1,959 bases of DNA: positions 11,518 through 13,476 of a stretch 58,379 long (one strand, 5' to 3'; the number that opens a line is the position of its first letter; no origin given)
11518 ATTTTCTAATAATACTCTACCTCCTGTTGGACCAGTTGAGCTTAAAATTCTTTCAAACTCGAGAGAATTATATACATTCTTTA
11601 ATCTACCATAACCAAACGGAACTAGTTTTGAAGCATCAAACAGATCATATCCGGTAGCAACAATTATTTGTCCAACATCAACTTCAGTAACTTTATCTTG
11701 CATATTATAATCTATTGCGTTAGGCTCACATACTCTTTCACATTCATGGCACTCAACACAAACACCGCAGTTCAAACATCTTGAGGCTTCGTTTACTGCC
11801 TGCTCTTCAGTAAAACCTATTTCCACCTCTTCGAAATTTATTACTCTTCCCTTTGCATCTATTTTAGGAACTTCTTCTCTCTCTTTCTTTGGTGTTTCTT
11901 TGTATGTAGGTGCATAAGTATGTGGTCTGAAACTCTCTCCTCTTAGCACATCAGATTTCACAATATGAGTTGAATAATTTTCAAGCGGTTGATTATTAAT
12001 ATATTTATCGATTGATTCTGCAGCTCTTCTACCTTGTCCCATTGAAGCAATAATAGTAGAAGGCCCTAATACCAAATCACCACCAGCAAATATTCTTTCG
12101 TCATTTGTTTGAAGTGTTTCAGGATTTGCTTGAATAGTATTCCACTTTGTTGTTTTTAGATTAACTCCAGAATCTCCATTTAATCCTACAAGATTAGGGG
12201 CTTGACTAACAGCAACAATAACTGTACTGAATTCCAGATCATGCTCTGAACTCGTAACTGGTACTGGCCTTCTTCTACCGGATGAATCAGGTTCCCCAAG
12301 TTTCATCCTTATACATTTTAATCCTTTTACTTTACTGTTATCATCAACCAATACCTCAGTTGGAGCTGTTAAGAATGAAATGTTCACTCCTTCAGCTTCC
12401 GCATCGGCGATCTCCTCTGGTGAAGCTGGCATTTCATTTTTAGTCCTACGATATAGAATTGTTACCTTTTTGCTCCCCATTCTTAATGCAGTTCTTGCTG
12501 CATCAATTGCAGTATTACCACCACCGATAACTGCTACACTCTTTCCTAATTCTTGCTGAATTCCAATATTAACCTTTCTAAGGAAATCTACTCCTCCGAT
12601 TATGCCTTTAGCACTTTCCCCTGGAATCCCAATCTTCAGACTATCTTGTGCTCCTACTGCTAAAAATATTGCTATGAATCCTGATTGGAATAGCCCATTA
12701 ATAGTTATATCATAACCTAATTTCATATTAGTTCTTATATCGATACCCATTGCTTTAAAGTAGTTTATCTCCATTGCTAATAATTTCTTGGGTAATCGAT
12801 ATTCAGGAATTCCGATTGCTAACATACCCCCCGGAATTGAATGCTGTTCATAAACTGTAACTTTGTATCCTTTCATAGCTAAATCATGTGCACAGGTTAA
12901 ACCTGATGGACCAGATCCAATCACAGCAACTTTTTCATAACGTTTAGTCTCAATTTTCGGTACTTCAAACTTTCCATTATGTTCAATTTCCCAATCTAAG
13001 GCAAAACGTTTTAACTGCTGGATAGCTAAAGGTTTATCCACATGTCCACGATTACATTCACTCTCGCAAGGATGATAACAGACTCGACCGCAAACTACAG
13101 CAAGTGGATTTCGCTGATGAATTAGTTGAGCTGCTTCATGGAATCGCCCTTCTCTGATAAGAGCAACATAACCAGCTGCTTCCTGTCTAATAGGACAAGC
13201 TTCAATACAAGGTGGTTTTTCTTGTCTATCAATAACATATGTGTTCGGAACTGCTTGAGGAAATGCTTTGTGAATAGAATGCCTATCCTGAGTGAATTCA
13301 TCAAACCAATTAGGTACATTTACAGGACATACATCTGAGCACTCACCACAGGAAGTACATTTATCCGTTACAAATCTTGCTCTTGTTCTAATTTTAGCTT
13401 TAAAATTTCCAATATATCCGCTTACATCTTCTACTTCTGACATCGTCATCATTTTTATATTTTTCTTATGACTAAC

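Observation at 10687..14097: HdrA with a complete GltD/NfnB-like NAD(P)H module nested inside it, in an MvhADG-HdrBC context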

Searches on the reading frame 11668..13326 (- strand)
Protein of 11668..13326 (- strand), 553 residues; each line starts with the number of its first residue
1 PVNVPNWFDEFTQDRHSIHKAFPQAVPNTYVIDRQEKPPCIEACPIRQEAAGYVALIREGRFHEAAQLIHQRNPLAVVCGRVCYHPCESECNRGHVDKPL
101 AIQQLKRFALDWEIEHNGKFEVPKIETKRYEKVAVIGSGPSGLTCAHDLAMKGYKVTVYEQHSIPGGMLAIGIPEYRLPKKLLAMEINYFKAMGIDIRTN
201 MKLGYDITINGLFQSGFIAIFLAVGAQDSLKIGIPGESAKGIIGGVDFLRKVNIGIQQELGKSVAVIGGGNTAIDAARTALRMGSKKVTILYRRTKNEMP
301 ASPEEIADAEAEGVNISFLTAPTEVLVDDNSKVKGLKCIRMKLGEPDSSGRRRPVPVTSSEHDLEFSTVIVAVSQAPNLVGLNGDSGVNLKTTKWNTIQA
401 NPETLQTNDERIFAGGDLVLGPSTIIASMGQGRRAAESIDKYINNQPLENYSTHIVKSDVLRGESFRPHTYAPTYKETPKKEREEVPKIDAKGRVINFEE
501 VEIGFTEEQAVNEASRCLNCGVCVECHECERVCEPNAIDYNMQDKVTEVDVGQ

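Call 26: search_solved_structures(query=window:11668-13326:-, max_evalue=1e-30, show_alignments=5)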
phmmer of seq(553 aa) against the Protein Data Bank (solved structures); distinct sequences matched with E-value up to 1e-30: 12.
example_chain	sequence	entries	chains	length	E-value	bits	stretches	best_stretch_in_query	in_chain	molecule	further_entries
9bov_A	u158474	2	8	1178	1.5e-131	442.7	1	37-540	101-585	Molybdopterin oxidoreductase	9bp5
9n5u_A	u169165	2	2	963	2.8e-119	402.2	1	39-530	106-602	NfnA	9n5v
8oh5_C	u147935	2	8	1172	1.3e-109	370.3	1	37-534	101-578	Formate dehydrogenase-O, major subunit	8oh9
4ylf_B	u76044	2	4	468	6.6e-101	341.6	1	39-445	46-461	Dihydropyrimidine dehydrogenase subunit A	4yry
5jca_L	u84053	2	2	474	8.1e-97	328.1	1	36-445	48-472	NADH-dependent Ferredoxin:NADP Oxidoreductase (NfnI) subunit alpha | NADH-dependent Ferredoxin:NADP Oxidoreductase subunit alpha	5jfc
5vj7_A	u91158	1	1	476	9.8e-88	298.1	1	36-445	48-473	Oxidoreductase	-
6s6s_G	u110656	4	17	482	2.2e-61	211.1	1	38-443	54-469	Glutamate synthase [NADPH] small chain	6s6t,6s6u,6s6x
2vdc_G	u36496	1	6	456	1e-60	208.9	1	38-443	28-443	GLUTAMATE SYNTHASE [NADPH] SMALL CHAIN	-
7mfm_I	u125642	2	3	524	1.8e-46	161.9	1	43-445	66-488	Glutamate synthase (NADPH) small chain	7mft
7m31_A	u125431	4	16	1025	4e-40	141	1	38-446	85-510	Dihydropyrimidine dehydrogenase [NADP(+)]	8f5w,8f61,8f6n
1h7x_A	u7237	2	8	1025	4e-40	141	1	38-446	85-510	DIHYDROPYRIMIDINE DEHYDROGENASE | Dihydropyrimidine dehydrogenase [NADP(+)]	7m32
1gt8_A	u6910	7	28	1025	4e-40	141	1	38-446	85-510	DIHYDROPYRIMIDINE DEHYDROGENASE | Dihydropyrimidine dehydrogenase [NADP(+)]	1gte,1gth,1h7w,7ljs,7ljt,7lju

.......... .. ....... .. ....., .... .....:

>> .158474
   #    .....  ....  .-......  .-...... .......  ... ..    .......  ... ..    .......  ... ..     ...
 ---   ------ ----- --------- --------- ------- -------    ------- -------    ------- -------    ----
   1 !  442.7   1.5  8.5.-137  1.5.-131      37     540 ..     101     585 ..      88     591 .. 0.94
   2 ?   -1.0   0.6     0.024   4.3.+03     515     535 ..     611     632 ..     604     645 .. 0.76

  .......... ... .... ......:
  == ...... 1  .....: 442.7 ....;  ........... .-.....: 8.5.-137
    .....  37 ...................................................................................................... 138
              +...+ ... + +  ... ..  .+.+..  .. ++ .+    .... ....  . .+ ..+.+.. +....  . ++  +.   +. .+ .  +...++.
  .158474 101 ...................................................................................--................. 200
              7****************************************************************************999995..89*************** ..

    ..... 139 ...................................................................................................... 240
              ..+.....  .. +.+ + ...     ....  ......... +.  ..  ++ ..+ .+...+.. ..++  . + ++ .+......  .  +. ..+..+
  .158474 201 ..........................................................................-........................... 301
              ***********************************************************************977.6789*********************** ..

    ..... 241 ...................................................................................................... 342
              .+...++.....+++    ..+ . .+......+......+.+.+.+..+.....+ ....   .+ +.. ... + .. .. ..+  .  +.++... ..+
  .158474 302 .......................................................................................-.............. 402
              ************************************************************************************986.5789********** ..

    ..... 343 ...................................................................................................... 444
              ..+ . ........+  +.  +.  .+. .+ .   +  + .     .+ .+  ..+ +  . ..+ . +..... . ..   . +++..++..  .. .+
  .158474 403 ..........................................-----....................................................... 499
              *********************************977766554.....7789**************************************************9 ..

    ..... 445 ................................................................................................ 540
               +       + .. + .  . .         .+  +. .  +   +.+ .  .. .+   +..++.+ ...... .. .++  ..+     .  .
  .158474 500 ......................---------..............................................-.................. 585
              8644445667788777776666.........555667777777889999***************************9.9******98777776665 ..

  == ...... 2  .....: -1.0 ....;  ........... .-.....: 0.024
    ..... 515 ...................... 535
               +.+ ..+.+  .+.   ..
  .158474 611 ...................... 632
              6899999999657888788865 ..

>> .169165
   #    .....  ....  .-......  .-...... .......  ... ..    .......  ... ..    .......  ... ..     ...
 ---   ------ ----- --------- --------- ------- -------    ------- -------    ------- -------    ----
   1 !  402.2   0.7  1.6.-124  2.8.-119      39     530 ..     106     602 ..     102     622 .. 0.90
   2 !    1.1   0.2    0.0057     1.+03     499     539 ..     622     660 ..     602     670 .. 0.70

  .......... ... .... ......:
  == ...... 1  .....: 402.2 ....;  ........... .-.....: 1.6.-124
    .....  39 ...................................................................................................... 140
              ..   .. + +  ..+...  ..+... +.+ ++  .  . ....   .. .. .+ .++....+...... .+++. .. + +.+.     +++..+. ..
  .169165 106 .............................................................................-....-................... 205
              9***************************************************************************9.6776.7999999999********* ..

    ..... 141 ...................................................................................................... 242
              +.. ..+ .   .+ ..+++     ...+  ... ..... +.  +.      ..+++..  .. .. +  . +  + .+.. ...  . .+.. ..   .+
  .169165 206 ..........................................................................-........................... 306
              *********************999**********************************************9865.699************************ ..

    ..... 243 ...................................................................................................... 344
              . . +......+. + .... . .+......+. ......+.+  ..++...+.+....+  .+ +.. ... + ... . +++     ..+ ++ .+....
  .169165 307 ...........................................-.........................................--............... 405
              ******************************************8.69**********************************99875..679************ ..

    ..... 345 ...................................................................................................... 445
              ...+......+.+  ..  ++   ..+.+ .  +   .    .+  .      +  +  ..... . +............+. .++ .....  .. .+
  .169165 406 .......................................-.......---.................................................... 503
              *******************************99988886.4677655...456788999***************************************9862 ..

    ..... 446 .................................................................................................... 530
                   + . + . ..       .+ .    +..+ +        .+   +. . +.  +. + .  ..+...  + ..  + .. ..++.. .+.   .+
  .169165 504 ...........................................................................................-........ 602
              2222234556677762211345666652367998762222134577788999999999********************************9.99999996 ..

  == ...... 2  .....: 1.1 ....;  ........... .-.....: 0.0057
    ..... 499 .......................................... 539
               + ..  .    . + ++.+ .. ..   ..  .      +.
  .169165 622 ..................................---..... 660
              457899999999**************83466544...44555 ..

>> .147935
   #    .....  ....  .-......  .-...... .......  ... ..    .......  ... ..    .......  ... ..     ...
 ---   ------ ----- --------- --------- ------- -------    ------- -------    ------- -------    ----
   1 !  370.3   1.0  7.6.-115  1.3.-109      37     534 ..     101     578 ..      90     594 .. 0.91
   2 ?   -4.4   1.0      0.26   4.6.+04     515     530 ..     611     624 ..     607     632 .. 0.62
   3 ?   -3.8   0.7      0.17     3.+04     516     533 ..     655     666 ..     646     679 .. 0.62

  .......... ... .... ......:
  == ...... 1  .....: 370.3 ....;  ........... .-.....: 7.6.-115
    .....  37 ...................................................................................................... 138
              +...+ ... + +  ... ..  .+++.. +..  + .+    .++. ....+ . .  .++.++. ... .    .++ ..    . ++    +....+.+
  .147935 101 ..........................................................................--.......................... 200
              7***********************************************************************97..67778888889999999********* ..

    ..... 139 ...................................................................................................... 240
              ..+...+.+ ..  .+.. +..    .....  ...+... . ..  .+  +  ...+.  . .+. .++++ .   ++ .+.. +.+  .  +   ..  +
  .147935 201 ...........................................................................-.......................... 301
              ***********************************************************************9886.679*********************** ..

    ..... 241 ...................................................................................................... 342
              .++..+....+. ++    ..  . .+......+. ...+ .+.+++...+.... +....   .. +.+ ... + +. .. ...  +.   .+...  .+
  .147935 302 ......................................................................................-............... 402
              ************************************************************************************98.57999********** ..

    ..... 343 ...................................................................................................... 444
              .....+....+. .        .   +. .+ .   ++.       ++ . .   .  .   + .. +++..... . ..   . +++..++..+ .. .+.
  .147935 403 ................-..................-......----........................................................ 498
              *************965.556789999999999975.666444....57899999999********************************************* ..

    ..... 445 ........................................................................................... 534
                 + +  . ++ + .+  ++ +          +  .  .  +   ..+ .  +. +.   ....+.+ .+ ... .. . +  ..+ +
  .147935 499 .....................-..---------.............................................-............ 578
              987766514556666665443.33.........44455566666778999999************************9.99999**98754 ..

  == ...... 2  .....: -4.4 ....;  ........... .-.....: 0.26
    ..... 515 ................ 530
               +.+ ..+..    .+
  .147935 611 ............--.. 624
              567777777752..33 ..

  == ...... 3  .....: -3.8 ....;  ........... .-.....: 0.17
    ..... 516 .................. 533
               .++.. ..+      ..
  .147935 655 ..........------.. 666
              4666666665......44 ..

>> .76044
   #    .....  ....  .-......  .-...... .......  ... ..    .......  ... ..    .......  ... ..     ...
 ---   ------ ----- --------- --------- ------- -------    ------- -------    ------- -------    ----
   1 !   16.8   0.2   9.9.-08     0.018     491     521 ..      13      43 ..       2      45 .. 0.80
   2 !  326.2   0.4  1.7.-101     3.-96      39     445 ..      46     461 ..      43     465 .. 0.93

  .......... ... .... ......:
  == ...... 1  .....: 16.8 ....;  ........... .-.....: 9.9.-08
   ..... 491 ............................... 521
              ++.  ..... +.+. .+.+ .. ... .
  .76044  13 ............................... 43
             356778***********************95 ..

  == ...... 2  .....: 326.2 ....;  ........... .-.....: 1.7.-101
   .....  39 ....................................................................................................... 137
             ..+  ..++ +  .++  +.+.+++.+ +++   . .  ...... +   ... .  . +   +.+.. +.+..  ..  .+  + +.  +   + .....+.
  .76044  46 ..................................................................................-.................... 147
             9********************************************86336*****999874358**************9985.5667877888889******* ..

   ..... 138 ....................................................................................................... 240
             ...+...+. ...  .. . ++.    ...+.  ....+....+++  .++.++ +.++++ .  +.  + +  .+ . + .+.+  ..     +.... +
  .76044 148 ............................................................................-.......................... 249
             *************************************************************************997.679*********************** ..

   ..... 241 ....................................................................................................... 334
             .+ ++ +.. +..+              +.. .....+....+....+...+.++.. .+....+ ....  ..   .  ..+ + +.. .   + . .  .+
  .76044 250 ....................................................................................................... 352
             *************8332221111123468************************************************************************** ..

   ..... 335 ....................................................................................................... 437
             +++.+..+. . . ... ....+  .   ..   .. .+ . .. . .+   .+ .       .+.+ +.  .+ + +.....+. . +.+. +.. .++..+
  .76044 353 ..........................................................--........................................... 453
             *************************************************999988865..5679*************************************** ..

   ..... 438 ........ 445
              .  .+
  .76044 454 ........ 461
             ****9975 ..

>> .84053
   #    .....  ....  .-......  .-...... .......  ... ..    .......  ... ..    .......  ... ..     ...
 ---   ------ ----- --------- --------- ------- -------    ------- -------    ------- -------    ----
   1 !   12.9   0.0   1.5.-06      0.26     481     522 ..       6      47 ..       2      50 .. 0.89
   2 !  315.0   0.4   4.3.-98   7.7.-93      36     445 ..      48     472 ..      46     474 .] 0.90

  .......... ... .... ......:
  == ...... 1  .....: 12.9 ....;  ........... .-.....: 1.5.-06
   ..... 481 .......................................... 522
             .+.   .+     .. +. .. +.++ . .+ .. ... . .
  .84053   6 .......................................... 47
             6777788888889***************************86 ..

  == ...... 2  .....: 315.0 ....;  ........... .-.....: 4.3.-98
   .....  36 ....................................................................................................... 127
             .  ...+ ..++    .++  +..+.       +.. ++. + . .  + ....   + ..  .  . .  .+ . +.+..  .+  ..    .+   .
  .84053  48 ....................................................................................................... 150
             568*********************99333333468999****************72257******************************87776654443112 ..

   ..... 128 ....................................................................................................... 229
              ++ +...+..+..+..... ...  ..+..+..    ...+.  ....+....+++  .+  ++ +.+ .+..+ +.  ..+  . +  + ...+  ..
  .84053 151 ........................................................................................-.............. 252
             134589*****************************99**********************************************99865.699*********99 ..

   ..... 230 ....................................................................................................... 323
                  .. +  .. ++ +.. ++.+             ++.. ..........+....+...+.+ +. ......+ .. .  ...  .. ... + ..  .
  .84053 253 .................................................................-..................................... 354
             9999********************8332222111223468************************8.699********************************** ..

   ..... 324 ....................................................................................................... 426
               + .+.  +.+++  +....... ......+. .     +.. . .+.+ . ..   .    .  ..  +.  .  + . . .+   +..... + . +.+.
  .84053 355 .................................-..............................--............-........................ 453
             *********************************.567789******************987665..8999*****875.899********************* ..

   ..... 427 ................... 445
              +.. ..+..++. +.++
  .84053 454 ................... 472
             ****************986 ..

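Call 55: search_protein_families(library=ncbifam, proteins=[window:11764-13221:-], max_evalue=1e-40)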
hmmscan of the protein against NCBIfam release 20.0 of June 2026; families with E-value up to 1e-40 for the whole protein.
seq(486 aa): 14 families
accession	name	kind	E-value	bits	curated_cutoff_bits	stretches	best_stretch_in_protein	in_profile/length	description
NF009410.0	PRK12771.1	subfamily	8.8e-144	480.1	516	1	2-486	47-512/566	NAD(P)-binding protein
NF009454.0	PRK12814.1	equivalog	6.5e-139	464.2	916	1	4-485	103-572/657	putative NADPH-dependent glutamate synthase small subunit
NF009414.0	PRK12778.1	equivalog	3.1e-135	452.3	1103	1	2-410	336-751/752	bifunctional dihydroorotate dehydrogenase B NAD binding subunit/NADPH-dependent glutamate synthase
TIGR01316.1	gltA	equivalog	2e-120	402.6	471.75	1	3-408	36-449/449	NADPH-dependent glutamate synthase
TIGR01318.1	gltD_gamma_fam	subfamily_domain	7.5e-100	334.7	482.95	1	3-408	48-465/467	glutamate synthase, small subunit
NF009408.0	PRK12769.1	equivalog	7.4e-95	318.4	1003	1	5-411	236-654/659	formate-dependent uric acid utilization protein AegA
TIGR03315.1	Se_ygfK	equivalog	6.9e-94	315.1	835.3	1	4-485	446-886/1012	putative selenate reductase subunit YgfK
NF009413.0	PRK12775.1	equivalog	8e-94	315.2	1895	1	2-411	338-757/1006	putative trifunctional 2-polyprenylphenol hydroxylase/glutamate synthase subunit beta/ferritin domain-containing protein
NF010590.0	PRK13984.1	equivalog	3.2e-91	306.3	946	1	5-411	198-609/611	putative oxidoreductase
NF009451.0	PRK12809.1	equivalog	4.5e-83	279.6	1154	1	2-404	216-630/639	formate-dependent uric acid utilization protein YgfT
NF009415.0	PRK12779.1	equivalog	2.6e-80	270.6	1519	1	8-414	213-632/944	putative bifunctional glutamate synthase subunit beta/2-polyprenylphenol hydroxylase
NF009409.0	PRK12770.1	subfamily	1.5e-67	228.2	343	1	90-411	13-353/360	putative glutamate synthase subunit beta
TIGR01317.1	GOGAT_sm_gam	subfamily_domain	4.3e-63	213.8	447.7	1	5-409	52-479/485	glutamate synthase small subunit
NF045663.1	diclust_near_Sec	equivalog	8.2e-51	173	530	0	1-193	16-201/759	pyridine nucleotide-disulfide oxidoreductase/dicluster-binding protein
